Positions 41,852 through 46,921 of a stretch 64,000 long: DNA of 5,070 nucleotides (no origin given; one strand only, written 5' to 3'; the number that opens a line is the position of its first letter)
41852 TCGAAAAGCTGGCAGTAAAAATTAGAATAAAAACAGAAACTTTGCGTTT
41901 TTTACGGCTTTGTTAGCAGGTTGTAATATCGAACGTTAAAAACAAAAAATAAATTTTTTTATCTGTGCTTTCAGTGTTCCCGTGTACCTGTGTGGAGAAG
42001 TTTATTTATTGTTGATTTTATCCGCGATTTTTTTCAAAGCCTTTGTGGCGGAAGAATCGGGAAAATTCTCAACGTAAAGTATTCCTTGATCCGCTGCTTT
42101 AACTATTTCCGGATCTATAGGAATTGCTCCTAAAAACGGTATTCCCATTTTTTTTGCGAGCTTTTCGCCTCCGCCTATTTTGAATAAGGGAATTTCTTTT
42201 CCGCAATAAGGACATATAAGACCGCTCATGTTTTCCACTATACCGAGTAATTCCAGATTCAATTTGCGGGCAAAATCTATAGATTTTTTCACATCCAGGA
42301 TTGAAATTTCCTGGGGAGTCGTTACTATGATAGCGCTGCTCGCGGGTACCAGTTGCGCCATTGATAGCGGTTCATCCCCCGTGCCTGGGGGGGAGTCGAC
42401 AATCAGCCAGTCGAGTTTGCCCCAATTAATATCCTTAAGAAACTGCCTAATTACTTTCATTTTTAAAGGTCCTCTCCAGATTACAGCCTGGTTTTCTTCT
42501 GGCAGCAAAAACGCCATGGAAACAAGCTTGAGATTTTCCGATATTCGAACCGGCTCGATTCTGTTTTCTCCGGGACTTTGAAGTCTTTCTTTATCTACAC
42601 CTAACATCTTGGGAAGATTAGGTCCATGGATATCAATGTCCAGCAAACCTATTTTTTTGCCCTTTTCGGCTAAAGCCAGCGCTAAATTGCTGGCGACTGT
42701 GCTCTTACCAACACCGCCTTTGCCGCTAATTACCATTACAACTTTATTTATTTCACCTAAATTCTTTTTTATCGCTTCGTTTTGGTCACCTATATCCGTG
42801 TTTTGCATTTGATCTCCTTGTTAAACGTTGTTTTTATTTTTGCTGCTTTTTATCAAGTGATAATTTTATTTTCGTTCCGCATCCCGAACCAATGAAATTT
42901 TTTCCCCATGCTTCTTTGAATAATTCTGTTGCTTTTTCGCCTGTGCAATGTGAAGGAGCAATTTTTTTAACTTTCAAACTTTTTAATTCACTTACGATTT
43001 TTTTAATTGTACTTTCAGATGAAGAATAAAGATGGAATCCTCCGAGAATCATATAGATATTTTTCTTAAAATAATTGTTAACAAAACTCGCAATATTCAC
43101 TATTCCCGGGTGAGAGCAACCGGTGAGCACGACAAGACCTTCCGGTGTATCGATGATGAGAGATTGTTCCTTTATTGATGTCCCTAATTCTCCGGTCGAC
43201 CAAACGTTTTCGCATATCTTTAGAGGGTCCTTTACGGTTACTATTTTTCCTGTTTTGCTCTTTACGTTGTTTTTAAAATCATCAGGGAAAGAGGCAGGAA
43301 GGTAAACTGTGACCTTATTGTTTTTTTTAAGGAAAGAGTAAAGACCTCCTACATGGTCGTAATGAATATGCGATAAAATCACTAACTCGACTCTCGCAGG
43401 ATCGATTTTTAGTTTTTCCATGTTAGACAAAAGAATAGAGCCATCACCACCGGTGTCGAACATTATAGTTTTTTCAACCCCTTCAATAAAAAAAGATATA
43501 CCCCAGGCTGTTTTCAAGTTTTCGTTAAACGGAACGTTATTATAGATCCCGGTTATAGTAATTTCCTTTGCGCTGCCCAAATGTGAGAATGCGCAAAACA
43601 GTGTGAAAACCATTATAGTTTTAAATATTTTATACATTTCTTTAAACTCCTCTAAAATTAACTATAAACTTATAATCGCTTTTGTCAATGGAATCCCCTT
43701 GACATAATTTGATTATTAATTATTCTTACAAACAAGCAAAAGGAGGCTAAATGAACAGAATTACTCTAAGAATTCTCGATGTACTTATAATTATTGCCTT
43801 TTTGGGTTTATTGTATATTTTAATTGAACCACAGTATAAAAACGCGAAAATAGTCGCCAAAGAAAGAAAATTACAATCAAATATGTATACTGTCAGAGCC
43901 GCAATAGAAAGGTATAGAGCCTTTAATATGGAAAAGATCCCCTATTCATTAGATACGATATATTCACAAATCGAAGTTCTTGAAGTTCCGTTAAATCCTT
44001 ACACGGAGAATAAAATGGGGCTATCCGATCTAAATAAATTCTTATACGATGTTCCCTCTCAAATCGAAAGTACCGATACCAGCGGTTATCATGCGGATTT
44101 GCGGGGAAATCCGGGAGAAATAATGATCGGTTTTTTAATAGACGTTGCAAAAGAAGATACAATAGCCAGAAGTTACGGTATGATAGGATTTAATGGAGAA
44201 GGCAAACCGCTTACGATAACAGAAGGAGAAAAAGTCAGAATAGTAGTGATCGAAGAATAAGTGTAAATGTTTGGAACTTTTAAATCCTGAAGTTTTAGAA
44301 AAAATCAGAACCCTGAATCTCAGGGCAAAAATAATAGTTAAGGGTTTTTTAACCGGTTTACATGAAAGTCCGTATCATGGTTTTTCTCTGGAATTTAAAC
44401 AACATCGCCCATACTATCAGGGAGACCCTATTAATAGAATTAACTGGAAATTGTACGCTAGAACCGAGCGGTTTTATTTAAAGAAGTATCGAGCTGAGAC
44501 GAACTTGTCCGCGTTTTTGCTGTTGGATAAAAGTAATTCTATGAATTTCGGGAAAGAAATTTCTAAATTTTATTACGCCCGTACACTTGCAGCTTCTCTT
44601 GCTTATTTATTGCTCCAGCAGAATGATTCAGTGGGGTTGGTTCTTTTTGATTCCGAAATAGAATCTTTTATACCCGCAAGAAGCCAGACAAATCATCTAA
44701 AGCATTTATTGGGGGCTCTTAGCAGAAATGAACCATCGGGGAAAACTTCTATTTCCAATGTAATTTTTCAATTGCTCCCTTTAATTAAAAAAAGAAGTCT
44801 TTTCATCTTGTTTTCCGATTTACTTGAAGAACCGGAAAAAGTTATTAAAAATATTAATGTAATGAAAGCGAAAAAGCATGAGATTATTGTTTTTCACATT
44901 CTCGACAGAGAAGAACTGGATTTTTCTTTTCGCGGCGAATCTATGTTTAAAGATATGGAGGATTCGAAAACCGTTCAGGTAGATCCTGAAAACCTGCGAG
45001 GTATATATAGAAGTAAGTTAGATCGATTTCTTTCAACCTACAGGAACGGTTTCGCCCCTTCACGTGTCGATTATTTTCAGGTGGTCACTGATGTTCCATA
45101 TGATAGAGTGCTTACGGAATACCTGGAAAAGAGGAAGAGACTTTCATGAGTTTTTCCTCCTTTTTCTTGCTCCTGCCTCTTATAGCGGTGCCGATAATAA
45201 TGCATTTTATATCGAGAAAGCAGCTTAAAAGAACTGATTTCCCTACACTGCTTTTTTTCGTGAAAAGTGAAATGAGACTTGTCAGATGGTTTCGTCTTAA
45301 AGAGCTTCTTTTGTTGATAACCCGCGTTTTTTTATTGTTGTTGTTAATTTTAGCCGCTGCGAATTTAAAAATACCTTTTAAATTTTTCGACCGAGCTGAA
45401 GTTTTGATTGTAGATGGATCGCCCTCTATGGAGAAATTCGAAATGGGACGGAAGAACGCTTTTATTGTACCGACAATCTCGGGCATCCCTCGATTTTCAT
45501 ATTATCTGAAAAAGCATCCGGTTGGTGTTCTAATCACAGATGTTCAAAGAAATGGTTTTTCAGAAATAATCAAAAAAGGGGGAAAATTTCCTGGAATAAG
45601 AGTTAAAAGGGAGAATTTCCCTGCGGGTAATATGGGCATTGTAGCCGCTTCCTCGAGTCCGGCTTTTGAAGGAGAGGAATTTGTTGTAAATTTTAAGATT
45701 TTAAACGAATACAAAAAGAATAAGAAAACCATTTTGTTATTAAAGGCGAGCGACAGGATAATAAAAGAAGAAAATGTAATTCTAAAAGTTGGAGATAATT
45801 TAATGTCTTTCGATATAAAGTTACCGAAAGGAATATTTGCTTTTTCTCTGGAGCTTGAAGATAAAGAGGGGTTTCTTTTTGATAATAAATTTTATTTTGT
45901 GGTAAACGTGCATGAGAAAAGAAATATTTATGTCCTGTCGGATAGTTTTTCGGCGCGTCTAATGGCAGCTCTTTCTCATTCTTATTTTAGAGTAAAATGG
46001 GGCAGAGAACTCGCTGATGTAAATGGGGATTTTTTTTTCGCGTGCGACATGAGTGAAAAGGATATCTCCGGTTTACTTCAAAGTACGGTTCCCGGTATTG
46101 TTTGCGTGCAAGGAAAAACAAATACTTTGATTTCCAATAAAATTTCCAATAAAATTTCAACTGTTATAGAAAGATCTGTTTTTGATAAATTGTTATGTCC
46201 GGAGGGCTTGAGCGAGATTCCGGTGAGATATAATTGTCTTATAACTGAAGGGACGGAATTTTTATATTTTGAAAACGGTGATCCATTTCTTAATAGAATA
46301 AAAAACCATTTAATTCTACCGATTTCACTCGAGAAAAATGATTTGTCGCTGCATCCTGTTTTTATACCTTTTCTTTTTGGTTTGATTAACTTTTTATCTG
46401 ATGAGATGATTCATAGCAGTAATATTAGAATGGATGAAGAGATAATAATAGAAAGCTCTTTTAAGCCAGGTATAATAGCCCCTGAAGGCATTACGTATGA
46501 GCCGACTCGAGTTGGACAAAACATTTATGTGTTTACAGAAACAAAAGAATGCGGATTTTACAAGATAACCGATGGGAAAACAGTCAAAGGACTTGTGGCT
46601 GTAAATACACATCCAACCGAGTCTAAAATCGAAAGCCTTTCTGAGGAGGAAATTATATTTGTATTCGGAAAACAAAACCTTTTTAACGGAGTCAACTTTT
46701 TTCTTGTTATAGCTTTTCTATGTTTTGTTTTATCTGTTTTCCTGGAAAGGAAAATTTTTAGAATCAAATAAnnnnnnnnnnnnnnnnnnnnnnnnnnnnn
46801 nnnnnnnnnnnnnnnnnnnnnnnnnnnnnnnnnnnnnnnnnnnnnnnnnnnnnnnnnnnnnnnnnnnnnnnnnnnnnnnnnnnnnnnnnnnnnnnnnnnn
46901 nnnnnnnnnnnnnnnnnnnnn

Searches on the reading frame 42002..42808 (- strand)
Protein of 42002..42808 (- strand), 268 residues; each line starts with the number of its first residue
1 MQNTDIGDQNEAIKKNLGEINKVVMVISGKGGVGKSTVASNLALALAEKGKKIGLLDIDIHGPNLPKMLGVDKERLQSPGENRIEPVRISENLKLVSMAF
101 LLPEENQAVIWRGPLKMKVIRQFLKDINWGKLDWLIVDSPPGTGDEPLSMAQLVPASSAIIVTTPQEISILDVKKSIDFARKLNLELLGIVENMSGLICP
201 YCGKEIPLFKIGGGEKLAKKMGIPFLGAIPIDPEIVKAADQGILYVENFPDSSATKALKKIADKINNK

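Call 70: search_protein_families(library=pfam, proteins=[window:42002-42808:-], max_evalue=0.00001)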
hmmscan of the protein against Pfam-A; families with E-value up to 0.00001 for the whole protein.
window:42002-42808:- (268 aa): 6 families
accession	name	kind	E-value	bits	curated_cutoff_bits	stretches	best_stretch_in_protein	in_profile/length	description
PF10609.15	ParA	-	5.1e-100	334.4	27.1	1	20-265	2-245/246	NUBPL iron-transfer P-loop NTPase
PF01656.29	CbiA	-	5.9e-16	59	25.4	1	24-243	1-123/125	CobQ/CobB/MinD/ParA nucleotide binding domain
PF13614.12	AAA_31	-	2.6e-14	54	27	1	22-180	2-164/177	AAA domain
PF00142.24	Fer4_NifH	-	2.3e-10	40.8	25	0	25-56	3-34/271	4Fe-4S iron sulfur cluster binding proteins, NifH/frxC family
PF09140.17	MipZ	-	2.9e-08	33.8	20.7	1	23-173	2-136/262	ATPase MipZ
PF02374.21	ArsA_ATPase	-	3.4e-08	33.5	24.3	1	24-59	3-38/305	Anion-transporting ATPase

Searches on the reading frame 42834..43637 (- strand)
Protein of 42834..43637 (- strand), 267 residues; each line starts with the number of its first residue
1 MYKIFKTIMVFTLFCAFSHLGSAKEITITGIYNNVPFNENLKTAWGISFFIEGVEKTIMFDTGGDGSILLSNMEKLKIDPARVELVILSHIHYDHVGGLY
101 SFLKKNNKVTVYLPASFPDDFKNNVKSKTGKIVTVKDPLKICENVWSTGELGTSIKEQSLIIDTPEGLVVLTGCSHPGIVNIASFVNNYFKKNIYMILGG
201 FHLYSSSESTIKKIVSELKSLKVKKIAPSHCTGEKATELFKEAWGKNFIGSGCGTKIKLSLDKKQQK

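Call 70: search_protein_families(library=pfam, proteins=[window:42834-43637:-], max_evalue=0.00001)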
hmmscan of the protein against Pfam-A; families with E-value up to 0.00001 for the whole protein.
window:42834-43637:- (267 aa): 2 families
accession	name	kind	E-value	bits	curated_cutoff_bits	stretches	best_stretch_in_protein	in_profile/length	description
PF00753.33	Lactamase_B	-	4.7e-14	53.2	22.7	1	48-118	8-79/196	Metallo-beta-lactamase superfamily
PF12706.13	Lactamase_B_2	-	4.6e-07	30.1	27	1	57-124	2-73/200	Beta-lactamase superfamily domain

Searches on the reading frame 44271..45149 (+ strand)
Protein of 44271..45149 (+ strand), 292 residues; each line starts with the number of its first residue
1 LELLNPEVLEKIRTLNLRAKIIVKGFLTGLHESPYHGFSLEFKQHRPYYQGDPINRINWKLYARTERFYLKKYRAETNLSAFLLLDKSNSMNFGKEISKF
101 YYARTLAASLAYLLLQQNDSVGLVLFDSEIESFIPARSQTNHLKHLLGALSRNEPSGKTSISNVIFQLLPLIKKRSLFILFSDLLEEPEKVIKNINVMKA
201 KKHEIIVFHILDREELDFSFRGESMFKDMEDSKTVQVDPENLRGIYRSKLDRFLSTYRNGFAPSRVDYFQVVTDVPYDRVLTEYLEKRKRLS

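Call 70: search_protein_families(library=pfam, proteins=[window:44271-45149:+], max_evalue=0.00001)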
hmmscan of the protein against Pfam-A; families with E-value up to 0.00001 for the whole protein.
window:44271-45149:+ (292 aa): 2 families
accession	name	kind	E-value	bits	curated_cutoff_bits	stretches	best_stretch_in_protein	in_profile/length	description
PF01882.25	DUF58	-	1.1e-44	152.6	23.4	1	44-247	1-207/216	Protein of unknown function DUF58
PF13519.12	VWA_2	-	5.2e-09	37.1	27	1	83-182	3-104/107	von Willebrand factor type A domain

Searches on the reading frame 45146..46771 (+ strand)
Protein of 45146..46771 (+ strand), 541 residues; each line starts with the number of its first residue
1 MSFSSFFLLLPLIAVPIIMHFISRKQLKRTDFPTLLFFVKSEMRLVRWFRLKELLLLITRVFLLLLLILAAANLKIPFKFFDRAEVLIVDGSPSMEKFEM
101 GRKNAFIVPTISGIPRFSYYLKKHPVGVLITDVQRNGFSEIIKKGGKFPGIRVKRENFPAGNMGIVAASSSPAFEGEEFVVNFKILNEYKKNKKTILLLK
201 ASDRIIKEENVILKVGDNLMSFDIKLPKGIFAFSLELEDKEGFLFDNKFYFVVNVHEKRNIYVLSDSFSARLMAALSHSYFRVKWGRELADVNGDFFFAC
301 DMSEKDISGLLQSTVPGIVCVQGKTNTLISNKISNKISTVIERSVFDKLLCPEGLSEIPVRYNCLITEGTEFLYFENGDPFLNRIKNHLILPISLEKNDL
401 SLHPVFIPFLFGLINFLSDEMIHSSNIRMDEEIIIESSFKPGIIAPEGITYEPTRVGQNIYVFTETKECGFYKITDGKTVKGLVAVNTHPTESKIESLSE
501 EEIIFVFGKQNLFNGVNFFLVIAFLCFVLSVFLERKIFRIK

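Call 70: search_protein_families(library=pfam, proteins=[window:45146-46771:+], max_evalue=0.00001)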
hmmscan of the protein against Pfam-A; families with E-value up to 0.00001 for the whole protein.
window:45146-46771:+ (541 aa): 1 family
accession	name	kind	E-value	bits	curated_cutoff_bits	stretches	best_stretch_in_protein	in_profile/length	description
PF07584.16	BatA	-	1.5e-09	38.6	25.9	1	3-73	4-76/77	Aerotolerance regulator N-terminal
